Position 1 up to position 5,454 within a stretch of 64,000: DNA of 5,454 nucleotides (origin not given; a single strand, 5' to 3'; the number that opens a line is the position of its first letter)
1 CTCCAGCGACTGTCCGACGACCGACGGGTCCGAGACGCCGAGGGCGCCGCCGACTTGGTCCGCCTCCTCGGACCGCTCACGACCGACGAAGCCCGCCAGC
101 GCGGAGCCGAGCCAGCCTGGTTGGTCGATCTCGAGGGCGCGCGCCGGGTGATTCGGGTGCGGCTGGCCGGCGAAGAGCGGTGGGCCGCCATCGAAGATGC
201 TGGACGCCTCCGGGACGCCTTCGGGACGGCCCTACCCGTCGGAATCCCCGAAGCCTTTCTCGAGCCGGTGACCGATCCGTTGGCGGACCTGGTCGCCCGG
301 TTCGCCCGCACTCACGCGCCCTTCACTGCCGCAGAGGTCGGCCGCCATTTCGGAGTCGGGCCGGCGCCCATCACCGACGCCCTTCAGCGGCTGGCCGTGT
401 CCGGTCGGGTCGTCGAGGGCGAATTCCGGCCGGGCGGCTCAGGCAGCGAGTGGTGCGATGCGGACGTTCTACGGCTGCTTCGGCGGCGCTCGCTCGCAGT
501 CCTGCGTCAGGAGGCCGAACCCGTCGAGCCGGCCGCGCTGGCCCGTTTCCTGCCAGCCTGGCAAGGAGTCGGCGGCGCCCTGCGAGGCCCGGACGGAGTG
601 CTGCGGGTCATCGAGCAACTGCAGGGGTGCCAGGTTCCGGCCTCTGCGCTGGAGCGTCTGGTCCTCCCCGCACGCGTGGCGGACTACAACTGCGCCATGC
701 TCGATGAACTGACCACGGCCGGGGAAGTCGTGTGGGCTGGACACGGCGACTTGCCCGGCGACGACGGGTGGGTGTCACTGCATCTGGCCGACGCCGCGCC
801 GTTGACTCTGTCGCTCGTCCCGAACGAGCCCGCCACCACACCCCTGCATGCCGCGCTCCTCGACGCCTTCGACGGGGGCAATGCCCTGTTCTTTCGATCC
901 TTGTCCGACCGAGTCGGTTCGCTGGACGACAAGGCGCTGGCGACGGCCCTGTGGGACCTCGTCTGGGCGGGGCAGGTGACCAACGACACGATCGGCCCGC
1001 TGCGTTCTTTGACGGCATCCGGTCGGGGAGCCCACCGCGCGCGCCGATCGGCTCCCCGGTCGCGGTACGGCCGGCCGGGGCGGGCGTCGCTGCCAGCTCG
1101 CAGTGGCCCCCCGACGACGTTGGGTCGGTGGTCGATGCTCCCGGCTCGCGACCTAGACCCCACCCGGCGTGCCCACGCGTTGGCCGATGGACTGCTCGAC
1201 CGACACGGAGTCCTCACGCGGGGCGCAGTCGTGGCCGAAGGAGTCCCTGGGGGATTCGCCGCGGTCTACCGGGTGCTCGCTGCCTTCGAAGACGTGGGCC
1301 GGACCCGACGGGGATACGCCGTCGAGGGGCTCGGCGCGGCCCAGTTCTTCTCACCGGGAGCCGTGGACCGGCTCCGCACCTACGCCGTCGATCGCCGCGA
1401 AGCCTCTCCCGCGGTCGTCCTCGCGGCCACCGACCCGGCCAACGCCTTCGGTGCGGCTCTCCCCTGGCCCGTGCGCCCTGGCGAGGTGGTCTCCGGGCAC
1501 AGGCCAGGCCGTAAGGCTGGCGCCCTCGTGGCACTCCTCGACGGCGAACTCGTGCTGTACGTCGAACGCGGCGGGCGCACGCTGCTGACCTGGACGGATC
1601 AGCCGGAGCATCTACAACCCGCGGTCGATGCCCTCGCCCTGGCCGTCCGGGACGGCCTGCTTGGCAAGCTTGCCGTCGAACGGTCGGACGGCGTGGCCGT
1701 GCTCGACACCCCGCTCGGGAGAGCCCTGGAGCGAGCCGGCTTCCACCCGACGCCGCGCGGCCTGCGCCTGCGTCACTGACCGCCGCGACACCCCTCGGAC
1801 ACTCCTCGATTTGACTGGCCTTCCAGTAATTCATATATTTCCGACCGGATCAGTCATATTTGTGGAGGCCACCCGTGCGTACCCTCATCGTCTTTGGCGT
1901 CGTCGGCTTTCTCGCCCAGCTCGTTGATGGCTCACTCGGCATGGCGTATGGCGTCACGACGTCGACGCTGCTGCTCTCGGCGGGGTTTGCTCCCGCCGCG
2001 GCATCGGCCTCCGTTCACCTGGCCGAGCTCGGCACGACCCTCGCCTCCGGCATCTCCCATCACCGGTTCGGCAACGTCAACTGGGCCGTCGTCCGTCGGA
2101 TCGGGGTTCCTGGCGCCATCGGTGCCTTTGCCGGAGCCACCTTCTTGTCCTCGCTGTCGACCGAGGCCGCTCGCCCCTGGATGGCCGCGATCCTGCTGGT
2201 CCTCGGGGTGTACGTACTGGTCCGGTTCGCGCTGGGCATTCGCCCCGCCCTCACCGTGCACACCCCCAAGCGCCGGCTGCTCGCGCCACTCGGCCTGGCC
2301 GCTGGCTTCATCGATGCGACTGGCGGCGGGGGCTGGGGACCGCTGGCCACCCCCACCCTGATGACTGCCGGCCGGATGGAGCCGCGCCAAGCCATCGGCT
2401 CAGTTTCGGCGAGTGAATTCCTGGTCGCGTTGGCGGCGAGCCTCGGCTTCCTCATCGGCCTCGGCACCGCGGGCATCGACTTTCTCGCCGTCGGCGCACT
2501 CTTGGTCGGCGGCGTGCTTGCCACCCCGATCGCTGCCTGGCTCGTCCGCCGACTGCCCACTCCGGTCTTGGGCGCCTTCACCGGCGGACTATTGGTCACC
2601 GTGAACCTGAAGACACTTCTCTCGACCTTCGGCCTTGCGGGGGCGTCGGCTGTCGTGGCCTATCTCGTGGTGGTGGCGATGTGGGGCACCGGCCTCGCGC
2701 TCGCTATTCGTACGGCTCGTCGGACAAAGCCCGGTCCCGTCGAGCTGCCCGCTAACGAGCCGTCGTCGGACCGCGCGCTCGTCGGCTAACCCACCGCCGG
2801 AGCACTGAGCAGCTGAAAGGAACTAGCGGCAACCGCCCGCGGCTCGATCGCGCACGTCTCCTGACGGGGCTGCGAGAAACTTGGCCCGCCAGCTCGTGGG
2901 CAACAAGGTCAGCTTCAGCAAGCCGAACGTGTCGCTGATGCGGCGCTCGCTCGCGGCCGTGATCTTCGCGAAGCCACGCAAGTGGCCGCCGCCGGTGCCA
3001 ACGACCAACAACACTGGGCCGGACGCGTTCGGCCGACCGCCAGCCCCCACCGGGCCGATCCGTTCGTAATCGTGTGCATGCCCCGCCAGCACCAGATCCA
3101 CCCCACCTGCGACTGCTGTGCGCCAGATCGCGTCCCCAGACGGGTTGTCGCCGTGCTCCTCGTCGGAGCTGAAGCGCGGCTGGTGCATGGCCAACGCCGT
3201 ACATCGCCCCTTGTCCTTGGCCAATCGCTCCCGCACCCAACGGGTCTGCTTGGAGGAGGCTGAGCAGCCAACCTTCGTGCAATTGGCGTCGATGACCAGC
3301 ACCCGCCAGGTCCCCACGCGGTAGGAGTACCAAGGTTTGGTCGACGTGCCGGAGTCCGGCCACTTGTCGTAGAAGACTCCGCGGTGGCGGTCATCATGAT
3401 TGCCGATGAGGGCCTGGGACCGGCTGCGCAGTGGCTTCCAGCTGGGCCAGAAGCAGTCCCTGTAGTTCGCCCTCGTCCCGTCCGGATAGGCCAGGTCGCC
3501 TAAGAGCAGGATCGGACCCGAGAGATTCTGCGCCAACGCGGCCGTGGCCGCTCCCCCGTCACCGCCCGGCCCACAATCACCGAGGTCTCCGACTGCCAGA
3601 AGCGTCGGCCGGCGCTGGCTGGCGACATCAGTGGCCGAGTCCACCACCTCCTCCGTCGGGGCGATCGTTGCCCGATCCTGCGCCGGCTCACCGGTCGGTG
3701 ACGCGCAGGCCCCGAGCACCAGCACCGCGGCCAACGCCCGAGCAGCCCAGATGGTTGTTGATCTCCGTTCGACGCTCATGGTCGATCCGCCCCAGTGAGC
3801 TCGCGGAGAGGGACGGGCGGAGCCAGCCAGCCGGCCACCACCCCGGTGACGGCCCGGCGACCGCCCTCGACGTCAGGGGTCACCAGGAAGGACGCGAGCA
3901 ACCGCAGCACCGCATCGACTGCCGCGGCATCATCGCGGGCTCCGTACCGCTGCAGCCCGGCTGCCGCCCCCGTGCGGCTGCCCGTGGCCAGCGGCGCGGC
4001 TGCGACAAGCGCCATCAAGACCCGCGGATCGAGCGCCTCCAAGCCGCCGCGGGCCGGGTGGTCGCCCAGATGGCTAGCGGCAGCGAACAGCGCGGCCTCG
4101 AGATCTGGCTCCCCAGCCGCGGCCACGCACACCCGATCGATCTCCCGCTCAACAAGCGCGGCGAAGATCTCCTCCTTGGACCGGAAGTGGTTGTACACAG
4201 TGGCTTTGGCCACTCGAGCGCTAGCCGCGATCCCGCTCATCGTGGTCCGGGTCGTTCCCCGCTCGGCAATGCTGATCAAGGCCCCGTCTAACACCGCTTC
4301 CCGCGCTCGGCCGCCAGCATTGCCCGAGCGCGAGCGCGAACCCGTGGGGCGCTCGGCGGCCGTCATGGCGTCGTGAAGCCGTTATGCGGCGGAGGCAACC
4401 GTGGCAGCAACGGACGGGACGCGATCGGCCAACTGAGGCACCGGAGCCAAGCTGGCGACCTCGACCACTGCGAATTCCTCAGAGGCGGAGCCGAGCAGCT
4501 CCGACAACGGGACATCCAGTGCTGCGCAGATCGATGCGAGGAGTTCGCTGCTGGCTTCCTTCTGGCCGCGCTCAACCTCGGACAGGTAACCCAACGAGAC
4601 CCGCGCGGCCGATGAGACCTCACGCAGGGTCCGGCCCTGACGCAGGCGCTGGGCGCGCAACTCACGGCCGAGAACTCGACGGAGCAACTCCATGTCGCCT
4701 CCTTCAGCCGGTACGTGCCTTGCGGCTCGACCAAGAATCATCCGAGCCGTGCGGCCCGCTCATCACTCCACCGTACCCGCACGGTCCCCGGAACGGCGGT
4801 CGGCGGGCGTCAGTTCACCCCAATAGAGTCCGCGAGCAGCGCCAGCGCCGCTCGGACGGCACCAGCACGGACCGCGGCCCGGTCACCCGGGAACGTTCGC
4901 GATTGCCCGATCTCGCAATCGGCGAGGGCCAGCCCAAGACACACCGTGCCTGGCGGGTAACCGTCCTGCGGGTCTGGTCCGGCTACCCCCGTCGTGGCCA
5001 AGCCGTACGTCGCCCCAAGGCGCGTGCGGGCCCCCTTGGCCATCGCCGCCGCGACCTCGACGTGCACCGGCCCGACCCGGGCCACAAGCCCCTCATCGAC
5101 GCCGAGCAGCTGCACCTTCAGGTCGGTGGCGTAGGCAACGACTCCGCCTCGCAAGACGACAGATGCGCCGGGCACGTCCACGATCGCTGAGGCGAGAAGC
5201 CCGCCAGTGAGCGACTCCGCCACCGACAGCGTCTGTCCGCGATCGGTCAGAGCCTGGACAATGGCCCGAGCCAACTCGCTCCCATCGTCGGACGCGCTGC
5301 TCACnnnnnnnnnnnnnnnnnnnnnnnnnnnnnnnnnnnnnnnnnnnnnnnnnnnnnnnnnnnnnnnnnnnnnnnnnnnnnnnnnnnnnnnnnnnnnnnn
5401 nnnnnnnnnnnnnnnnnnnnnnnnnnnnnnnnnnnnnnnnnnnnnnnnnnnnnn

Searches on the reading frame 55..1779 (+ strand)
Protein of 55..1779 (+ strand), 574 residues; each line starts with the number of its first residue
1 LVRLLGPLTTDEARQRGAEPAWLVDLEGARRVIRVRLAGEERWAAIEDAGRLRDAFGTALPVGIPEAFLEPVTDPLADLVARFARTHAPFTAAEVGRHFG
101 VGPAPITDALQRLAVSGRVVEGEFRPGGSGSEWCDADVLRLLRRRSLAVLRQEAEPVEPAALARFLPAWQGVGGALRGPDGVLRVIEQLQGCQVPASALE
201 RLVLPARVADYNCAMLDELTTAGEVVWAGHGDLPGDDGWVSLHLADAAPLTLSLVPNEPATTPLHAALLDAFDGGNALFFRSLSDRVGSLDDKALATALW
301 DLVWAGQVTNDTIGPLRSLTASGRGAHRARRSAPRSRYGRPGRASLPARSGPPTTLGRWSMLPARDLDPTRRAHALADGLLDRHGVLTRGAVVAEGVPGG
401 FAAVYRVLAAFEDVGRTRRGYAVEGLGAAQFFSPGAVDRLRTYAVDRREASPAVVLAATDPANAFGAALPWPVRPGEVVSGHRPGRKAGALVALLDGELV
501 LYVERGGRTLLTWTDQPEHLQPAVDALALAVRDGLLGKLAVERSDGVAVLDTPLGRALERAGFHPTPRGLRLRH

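Call 29: search_protein_families(library=pfam, proteins=[window:55-1779:+], max_evalue=0.00001)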
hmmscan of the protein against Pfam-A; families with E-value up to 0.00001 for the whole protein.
window:55-1779:+ (574 aa): 3 families
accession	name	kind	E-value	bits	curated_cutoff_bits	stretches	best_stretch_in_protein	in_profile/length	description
PF23235.1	WH3_Lhr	-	1.7e-33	115.2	27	1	159-248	3-93/95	Large helicase-related protein, winged-helix domain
PF23234.1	WH4_Lhr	-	1.4e-32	111.6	27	1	368-449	3-84/87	Large helicase-related protein, winged-helix domain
PF23236.1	WH2_Lhr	-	8.9e-18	65.2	27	1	2-71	34-105/105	Large helicase-related protein, winged-helix domain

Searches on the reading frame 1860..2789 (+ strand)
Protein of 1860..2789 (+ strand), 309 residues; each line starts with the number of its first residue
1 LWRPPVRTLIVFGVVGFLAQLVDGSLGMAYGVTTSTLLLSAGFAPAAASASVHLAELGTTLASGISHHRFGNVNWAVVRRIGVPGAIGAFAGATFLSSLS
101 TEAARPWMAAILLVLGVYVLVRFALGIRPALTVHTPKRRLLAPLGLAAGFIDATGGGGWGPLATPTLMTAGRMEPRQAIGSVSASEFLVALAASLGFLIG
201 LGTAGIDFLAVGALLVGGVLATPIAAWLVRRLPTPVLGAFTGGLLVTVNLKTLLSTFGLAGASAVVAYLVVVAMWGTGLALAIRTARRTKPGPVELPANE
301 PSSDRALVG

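Call 29: search_protein_families(library=pfam, proteins=[window:1860-2789:+], max_evalue=0.00001)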
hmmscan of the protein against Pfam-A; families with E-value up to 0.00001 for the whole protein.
window:1860-2789:+ (309 aa): 1 family
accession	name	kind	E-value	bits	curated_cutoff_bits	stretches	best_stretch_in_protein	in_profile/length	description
PF01925.25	TauE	-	6.3e-40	137.8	32.6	1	14-251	3-236/237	Sulfite exporter TauE/SafE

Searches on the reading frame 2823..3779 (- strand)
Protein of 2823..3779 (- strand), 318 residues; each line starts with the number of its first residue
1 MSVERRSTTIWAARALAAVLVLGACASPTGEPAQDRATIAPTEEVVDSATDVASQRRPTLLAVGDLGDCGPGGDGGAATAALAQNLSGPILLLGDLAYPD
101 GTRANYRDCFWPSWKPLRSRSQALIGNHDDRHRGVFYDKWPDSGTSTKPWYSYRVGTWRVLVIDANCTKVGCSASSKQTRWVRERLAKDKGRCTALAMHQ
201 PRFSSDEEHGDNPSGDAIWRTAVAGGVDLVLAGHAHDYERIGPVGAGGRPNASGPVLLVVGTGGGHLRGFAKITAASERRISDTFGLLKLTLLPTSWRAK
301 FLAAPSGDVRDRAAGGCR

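Call 29: search_protein_families(library=pfam, proteins=[window:2823-3779:-], max_evalue=0.00001)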
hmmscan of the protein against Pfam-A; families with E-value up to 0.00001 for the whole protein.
window:2823-3779:- (318 aa): 1 family
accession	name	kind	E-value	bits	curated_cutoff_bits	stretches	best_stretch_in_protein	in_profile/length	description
PF00149.33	Metallophos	-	5.3e-08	34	21.5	1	60-238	3-191/191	Calcineurin-like phosphoesterase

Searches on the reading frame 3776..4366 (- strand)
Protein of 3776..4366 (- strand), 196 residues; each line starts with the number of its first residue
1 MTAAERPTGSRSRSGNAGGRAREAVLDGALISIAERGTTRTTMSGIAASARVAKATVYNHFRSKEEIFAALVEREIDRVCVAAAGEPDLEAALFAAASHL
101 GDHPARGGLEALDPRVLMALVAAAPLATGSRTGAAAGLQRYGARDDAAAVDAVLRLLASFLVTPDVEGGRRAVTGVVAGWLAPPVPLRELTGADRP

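Call 29: search_protein_families(library=pfam, proteins=[window:3776-4366:-], max_evalue=0.00001)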
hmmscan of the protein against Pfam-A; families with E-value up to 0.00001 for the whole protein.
window:3776-4366:- (196 aa): 1 family
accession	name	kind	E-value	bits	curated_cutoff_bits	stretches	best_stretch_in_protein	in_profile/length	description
PF00440.29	TetR_N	-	6.2e-15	55.1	24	1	26-71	2-47/47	Bacterial regulatory proteins, tetR family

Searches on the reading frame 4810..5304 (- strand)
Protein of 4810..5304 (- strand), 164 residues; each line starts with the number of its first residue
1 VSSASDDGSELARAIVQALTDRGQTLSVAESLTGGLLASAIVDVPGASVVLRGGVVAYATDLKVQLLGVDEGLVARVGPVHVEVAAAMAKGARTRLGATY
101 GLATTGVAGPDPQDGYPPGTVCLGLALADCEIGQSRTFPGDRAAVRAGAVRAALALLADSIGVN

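Call 29: search_protein_families(library=pfam, proteins=[window:4810-5304:-], max_evalue=0.00001)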
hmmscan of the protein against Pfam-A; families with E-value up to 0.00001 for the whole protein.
window:4810-5304:- (164 aa): 1 family
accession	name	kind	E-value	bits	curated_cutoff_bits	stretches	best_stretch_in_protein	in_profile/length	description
PF02464.23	CinA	-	4.1e-48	163.4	23.5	1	10-159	3-153/155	Competence-damaged protein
